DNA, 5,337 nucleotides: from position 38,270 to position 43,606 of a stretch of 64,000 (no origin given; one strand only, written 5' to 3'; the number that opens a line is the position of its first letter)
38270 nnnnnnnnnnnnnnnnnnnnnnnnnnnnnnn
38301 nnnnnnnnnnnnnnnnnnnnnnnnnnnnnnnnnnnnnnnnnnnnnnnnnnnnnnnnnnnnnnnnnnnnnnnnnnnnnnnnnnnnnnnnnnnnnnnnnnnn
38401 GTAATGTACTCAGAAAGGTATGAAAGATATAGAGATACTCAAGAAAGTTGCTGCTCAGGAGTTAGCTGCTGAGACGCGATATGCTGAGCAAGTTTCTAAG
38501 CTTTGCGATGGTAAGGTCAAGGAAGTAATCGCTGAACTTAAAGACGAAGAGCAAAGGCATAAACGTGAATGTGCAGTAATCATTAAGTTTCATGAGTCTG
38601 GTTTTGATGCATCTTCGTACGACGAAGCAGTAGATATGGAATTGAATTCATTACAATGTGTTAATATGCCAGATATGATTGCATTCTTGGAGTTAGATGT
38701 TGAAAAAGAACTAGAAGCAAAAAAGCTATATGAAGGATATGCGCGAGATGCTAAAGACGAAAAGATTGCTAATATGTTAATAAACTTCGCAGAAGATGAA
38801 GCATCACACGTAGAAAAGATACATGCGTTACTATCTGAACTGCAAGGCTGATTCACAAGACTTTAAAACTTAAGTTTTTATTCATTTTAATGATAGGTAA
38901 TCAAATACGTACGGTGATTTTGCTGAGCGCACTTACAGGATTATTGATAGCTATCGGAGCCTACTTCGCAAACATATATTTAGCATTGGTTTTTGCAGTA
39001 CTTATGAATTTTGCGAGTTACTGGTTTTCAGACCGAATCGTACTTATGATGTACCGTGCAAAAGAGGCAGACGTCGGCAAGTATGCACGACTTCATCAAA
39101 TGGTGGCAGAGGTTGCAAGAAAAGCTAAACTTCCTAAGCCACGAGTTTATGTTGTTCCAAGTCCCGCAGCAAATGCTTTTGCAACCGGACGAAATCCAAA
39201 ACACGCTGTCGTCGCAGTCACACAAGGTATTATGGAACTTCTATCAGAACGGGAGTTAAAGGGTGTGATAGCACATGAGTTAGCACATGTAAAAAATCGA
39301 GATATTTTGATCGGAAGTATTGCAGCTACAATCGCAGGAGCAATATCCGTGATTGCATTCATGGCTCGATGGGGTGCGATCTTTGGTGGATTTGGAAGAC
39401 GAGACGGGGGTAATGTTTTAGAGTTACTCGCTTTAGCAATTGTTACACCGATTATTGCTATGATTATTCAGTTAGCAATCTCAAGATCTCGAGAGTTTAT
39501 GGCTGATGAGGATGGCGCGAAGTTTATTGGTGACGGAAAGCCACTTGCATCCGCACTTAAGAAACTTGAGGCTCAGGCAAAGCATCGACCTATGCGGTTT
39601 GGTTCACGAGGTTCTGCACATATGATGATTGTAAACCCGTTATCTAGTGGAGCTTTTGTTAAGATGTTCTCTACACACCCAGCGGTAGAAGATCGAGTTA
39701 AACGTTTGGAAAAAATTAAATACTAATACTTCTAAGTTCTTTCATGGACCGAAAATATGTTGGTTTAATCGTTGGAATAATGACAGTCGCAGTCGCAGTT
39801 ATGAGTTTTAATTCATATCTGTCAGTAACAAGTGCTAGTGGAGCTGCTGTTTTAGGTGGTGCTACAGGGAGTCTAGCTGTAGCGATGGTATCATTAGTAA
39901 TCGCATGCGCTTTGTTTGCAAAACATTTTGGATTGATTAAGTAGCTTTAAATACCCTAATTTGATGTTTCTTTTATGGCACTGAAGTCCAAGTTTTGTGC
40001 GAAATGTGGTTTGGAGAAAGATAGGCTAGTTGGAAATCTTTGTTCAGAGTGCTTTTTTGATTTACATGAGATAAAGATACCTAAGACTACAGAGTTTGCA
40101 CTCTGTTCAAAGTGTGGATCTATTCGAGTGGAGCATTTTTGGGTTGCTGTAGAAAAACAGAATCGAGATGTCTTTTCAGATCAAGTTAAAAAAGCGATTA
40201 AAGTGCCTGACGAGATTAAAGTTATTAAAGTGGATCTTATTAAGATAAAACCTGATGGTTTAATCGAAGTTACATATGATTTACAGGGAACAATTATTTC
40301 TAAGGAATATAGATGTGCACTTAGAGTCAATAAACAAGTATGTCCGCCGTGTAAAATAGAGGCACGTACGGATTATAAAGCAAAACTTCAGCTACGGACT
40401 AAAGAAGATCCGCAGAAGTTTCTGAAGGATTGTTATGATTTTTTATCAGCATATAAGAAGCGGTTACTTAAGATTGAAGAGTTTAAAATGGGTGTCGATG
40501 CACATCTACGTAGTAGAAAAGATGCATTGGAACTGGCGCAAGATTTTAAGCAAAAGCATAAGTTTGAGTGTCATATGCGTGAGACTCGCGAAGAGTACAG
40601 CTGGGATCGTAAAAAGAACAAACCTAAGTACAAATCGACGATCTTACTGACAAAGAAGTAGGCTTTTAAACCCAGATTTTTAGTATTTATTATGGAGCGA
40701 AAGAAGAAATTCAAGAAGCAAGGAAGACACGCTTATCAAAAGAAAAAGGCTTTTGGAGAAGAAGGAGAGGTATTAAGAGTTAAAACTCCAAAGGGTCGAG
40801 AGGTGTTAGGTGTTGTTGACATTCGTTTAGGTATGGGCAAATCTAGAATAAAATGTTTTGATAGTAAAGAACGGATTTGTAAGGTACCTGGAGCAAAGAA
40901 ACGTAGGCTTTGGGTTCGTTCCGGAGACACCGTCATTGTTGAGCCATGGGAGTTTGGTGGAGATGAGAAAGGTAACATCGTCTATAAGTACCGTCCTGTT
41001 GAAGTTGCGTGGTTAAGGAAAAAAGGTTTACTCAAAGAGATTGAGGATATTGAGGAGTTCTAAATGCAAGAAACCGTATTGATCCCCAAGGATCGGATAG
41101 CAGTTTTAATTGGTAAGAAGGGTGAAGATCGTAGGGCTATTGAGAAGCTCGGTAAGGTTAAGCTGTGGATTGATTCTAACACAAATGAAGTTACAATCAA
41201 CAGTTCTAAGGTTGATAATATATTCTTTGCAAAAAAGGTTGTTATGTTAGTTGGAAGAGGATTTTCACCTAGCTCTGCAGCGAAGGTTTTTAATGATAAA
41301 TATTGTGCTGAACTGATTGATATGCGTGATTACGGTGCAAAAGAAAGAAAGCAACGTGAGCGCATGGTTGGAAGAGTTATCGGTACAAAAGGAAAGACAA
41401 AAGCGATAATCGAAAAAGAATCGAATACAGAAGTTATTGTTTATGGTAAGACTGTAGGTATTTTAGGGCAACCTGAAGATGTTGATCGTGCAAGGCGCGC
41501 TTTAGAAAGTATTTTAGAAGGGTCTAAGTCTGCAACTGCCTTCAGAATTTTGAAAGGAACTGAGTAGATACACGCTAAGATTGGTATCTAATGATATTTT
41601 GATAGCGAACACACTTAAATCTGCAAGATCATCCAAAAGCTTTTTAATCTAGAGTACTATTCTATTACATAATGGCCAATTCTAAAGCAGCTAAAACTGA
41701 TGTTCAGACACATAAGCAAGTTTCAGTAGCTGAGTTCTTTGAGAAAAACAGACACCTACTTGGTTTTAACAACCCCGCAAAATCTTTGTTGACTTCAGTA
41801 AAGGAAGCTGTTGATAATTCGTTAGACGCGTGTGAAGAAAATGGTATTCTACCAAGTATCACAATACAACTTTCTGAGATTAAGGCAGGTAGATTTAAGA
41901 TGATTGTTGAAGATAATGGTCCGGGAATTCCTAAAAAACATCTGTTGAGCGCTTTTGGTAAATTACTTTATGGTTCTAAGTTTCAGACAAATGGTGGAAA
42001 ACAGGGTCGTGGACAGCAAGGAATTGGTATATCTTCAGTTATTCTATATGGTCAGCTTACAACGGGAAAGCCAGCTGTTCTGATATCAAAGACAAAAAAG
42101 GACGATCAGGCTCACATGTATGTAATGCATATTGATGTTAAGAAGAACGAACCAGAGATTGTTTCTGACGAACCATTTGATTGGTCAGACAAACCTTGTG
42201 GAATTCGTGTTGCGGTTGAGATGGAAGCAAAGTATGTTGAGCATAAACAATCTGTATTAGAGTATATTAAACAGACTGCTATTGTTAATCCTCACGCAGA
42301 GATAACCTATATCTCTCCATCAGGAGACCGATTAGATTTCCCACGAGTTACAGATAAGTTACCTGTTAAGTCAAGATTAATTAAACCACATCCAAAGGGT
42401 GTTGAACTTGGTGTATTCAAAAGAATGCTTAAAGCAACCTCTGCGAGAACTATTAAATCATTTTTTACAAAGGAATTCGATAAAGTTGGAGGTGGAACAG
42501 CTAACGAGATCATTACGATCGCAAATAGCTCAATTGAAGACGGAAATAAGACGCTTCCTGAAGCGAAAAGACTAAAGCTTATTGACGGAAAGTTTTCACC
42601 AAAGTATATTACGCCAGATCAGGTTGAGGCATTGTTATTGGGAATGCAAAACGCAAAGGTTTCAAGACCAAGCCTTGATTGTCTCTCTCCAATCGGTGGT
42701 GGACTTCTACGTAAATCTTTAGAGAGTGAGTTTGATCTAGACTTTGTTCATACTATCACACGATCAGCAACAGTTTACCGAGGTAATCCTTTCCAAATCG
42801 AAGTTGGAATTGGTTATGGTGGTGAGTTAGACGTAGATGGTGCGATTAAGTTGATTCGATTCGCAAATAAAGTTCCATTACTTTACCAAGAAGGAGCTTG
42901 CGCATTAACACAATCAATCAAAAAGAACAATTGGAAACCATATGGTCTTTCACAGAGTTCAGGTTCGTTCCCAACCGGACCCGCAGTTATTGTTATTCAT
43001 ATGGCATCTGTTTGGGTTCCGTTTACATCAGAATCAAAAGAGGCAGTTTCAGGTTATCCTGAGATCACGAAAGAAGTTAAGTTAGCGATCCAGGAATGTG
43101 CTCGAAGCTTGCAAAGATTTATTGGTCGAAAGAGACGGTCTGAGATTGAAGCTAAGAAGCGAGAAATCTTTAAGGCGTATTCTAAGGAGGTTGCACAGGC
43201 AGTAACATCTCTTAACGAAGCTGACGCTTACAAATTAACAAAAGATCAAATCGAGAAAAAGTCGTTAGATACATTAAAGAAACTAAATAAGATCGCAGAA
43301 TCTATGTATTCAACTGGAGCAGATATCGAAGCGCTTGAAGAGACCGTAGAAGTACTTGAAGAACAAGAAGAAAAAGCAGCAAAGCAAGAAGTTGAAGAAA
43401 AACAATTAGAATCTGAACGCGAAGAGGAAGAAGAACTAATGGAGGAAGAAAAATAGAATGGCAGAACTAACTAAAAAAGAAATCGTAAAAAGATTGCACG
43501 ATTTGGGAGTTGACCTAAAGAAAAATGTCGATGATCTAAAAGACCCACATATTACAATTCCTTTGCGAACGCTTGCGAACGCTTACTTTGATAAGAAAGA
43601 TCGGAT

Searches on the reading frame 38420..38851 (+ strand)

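Call 61: search_protein_families(library=pfam, proteins=[window:38420-38851:+], max_evalue=0.00001)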
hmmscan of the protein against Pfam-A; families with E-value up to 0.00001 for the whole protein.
window:38420-38851:+ (143 aa): 1 family
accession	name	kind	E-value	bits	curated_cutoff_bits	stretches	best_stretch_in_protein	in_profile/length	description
PF02915.23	Rubrerythrin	-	3.6e-08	34.3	22.8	0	89-142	2-57/137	Rubrerythrin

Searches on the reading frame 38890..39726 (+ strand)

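Call 61: search_protein_families(library=pfam, proteins=[window:38890-39726:+], max_evalue=0.00001)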
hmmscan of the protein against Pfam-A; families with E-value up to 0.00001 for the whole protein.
window:38890-39726:+ (278 aa): 1 family
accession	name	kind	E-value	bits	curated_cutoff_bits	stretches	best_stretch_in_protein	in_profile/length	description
PF01435.24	Peptidase_M48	-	2.5e-36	125.7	20.3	1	66-276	5-185/186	Peptidase family M48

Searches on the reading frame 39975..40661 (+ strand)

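Call 61: search_protein_families(library=pfam, proteins=[window:39975-40661:+], max_evalue=0.00001)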
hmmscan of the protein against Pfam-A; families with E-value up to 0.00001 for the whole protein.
window:39975-40661:+ (228 aa): 1 family
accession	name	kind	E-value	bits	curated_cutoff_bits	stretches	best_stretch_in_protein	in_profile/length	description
PF04981.18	NMD3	-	4.3e-31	108.7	24.9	1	8-225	1-241/243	NMD3 family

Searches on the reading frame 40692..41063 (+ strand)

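Call 61: search_protein_families(library=pfam, proteins=[window:40692-41063:+], max_evalue=0.00001)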
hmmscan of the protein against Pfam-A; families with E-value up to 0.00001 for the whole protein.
window:40692-41063:+ (123 aa): 1 family
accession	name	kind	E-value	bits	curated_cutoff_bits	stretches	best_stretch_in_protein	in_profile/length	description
PF01176.25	eIF-1a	-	1.2e-14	54.1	30.2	1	37-99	2-64/64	Translation initiation factor 1A / IF-1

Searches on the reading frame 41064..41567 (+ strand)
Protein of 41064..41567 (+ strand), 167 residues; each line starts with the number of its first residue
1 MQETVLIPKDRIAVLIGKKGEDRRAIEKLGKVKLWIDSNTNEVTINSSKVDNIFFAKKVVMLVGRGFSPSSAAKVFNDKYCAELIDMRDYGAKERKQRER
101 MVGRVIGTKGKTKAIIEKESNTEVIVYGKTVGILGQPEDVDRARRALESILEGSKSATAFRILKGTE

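Call 57: search_protein_families(library=pfam, proteins=[window:41064-41567:+])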
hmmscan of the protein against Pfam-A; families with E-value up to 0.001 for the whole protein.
window:41064-41567:+ (167 aa): 3 families
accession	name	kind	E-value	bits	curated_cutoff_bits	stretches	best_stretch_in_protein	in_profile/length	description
PF00013.35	KH_1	-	1.1e-14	54.4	21.5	2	3-60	2-64/66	KH domain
PF21800.4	KH_KRR1_2nd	-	7.8e-09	35.9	27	1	82-151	3-71/91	KRR1 small subunit processome component, second KH domain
PF22891.2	KH_PNO1_2nd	-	1.5e-08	35.1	27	1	86-158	6-78/90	Eukaryotic type KH-domain (KH-domain type I) (327.11.2)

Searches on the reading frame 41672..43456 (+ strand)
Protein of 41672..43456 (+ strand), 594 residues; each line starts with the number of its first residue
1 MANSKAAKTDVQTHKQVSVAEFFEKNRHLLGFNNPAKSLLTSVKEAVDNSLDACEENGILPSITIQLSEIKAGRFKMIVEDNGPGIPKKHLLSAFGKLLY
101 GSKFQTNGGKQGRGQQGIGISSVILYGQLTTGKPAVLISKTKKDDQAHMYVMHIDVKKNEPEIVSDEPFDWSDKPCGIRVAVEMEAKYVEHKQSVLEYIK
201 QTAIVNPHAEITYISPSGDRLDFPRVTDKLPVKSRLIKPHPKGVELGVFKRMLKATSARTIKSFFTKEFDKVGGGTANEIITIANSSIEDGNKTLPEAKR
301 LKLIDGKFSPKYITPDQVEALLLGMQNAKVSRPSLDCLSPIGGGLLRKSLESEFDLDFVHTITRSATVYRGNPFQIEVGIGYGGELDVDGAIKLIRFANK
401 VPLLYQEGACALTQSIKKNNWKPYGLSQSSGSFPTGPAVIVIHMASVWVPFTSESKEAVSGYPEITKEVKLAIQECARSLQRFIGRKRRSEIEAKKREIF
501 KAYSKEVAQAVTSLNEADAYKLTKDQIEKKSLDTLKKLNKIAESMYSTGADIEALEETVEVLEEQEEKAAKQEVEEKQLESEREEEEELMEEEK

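Call 61: search_protein_families(library=pfam, proteins=[window:41672-43456:+], max_evalue=0.00001)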
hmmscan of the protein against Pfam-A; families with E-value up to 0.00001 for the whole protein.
window:41672-43456:+ (594 aa): 3 families
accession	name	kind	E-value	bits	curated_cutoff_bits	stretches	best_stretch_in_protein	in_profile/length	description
PF09239.17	Topo-VIb_trans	-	1.6e-58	197.4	24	1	333-496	1-159/159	Topoisomerase VI B subunit, transducer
PF13589.12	HATPase_c_3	-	1.8e-10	41.4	25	1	41-163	5-114/137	Histidine kinase-, DNA gyrase B-, and HSP90-like ATPase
PF02518.31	HATPase_c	-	5e-09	37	26.4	1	39-123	6-80/111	Histidine kinase-, DNA gyrase B-, and HSP90-like ATPase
